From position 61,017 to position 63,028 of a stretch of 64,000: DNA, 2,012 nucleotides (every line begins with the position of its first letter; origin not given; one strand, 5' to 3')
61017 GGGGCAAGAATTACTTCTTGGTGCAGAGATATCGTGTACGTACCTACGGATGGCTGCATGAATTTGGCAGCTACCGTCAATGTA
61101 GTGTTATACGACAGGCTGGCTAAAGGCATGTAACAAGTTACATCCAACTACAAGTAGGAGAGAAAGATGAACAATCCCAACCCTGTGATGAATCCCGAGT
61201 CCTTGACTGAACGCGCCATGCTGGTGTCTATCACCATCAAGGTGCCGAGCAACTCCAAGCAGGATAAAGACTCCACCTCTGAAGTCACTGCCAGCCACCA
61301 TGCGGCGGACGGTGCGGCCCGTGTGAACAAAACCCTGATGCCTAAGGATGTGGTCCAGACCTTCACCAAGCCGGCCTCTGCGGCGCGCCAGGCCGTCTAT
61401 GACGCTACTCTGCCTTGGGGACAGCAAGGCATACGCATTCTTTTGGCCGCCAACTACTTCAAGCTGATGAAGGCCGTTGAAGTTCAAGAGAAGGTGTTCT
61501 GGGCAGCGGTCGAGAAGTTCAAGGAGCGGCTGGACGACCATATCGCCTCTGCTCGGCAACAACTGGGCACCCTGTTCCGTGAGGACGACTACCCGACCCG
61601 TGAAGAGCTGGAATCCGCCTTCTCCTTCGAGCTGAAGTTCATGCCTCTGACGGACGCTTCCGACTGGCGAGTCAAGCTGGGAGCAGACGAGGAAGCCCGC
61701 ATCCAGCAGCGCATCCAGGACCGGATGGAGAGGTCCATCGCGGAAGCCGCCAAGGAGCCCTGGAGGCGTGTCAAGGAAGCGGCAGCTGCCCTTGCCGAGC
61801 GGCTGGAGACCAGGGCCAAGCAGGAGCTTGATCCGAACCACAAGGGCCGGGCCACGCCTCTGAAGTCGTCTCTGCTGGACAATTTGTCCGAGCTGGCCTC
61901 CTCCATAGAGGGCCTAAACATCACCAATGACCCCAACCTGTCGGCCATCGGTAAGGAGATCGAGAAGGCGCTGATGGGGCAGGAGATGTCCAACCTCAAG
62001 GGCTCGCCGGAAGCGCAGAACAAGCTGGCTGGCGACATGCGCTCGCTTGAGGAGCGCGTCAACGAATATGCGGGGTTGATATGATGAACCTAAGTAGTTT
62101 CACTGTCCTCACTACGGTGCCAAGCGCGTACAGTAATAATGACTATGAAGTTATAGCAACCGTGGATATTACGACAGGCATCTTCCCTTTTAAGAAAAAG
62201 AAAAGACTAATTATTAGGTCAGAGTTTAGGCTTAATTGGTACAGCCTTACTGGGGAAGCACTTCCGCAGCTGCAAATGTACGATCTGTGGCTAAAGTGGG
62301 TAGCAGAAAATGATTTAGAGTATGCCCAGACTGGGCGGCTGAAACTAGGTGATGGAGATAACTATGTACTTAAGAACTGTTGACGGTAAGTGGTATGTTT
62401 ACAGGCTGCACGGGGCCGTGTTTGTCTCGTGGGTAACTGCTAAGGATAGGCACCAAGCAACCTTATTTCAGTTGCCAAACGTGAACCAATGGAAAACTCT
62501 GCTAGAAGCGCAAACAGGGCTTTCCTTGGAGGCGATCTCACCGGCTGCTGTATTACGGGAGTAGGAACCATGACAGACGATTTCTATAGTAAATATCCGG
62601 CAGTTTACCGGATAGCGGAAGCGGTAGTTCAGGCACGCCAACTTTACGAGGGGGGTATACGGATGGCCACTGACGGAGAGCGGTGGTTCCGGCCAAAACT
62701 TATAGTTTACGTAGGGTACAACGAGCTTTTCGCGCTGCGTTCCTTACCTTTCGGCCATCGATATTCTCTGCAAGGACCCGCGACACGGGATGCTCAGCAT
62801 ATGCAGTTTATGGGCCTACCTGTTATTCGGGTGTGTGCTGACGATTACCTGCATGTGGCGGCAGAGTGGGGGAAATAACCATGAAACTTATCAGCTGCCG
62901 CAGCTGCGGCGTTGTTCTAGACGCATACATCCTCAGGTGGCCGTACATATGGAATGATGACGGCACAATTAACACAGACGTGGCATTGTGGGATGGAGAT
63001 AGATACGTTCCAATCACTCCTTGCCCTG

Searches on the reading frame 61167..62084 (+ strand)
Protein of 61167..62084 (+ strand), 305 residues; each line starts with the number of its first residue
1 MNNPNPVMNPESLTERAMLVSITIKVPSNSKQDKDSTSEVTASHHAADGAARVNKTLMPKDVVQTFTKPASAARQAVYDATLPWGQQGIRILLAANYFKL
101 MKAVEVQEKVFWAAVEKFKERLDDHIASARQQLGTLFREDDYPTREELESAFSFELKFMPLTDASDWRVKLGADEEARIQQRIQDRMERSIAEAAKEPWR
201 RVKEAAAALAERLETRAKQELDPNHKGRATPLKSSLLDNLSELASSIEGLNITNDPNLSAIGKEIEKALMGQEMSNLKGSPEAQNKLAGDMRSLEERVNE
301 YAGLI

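Call 15: search_protein_families(library=pfam, proteins=[window:61167-62084:+], max_evalue=0.001)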
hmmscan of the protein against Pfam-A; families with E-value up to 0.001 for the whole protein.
window:61167-62084:+ (305 aa): 0 families

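Call 40: search_protein_families(library=phrogs, proteins=[window:61167-62084:+], max_evalue=0.001)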
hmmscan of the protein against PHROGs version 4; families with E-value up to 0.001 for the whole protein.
window:61167-62084:+ (305 aa): 0 families

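Call 51: find_encoding_contigs(protein=window:61167-62084:+, flank=10000, max_places=3)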
Protein window:61167-62084:+ (305 aa): 2 contigs read that carry it; 1 place shown.
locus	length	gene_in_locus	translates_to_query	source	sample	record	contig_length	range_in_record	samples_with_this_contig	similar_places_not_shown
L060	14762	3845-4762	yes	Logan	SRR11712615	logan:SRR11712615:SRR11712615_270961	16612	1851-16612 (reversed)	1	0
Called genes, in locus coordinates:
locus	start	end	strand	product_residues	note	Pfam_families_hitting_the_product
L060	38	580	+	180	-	-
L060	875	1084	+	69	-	-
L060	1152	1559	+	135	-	-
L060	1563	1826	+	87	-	-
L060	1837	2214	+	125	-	-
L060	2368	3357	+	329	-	PF20030:bpMoxR (weak), PF07728:AAA_5 (weak), PF00004:AAA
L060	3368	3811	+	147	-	PF00588:SpoU_methylase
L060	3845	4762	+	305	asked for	-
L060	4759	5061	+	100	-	-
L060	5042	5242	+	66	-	-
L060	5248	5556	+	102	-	-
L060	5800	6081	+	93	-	-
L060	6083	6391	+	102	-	-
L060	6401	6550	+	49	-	-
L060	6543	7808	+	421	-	PF13203:DUF2201_N, PF09967:DUF2201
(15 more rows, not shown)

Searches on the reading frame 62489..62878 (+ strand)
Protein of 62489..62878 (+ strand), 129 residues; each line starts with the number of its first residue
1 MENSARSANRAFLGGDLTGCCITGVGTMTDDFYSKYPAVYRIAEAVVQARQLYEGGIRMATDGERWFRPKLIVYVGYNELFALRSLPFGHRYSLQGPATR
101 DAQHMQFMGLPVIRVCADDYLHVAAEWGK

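Call 40: search_protein_families(library=phrogs, proteins=[window:62489-62878:+], max_evalue=0.001)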
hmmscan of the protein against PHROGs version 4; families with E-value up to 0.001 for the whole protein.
window:62489-62878:+ (129 aa): 0 families

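Call 49: find_encoding_contigs(protein=window:62489-62878:+, flank=10000, max_places=3)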
Protein window:62489-62878:+ (129 aa): no gene with exactly this product is on record in the collection.
